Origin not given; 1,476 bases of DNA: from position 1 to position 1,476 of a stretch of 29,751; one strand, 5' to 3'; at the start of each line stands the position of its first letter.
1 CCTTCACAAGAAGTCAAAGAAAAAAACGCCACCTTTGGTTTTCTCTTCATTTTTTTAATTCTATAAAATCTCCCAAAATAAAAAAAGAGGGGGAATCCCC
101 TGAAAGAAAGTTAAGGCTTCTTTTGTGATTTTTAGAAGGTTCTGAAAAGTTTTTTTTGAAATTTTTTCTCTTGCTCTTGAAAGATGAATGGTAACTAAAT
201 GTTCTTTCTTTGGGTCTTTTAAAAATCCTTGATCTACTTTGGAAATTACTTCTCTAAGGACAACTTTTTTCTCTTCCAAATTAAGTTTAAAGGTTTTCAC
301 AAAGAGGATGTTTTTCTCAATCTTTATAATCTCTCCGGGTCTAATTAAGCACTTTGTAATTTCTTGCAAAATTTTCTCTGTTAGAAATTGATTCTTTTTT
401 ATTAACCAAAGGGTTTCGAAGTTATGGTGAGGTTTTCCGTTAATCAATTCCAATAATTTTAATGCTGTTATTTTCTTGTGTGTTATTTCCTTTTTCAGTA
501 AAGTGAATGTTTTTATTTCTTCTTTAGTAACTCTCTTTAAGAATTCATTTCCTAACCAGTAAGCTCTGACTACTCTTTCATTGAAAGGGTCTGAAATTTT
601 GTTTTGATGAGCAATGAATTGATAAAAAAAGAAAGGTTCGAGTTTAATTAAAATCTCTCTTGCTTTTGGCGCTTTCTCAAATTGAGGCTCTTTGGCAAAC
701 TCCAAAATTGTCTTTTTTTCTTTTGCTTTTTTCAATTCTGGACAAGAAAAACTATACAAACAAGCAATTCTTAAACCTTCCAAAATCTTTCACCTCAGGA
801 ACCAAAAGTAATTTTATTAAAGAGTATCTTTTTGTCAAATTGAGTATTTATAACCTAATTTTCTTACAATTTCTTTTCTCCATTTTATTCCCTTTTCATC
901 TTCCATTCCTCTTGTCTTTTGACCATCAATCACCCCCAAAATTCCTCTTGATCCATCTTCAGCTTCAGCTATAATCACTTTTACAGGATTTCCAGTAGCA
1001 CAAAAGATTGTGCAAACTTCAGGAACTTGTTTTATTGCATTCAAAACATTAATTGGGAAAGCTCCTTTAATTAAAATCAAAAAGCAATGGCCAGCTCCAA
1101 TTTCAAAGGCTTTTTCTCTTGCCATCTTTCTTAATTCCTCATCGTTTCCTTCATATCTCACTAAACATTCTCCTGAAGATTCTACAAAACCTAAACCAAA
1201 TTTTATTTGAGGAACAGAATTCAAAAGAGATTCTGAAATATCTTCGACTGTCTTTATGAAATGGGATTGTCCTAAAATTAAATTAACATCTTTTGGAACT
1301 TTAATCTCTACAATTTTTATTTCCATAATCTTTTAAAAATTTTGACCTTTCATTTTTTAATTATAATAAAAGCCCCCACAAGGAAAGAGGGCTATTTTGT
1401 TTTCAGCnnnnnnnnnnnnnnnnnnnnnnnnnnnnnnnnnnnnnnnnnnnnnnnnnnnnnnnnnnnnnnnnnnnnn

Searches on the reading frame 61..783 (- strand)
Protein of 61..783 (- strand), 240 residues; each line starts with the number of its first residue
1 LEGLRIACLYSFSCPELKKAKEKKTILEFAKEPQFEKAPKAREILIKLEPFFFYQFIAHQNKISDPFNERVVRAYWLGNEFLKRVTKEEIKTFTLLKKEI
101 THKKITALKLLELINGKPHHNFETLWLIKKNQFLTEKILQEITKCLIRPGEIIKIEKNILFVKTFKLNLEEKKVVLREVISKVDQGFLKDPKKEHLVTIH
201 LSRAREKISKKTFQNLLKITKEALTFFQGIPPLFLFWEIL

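Call 51: search_protein_families(library=pfam, proteins=[window:61-783:-], max_evalue=0.0001)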
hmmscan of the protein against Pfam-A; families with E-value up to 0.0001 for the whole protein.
window:61-783:- (240 aa): 1 family
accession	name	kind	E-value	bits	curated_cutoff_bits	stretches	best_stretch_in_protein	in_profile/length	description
PF19927.4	DUF6390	-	2e-19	70.5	25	1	53-226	52-236/244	Family of unknown function (DUF6390)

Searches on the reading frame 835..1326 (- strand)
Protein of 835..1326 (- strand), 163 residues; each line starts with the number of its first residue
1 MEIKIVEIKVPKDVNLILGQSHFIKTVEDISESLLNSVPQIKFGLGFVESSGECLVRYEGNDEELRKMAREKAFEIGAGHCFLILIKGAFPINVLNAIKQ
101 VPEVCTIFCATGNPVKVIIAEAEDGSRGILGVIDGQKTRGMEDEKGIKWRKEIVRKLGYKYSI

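Call 51: search_protein_families(library=pfam, proteins=[window:835-1326:-], max_evalue=0.0001)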
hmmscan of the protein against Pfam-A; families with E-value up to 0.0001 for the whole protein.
window:835-1326:- (163 aa): 1 family
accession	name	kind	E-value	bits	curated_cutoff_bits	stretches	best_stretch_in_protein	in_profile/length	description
PF04008.19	Adenosine_kin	-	9.8e-70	233.7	25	1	6-160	1-154/154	Adenosine specific kinase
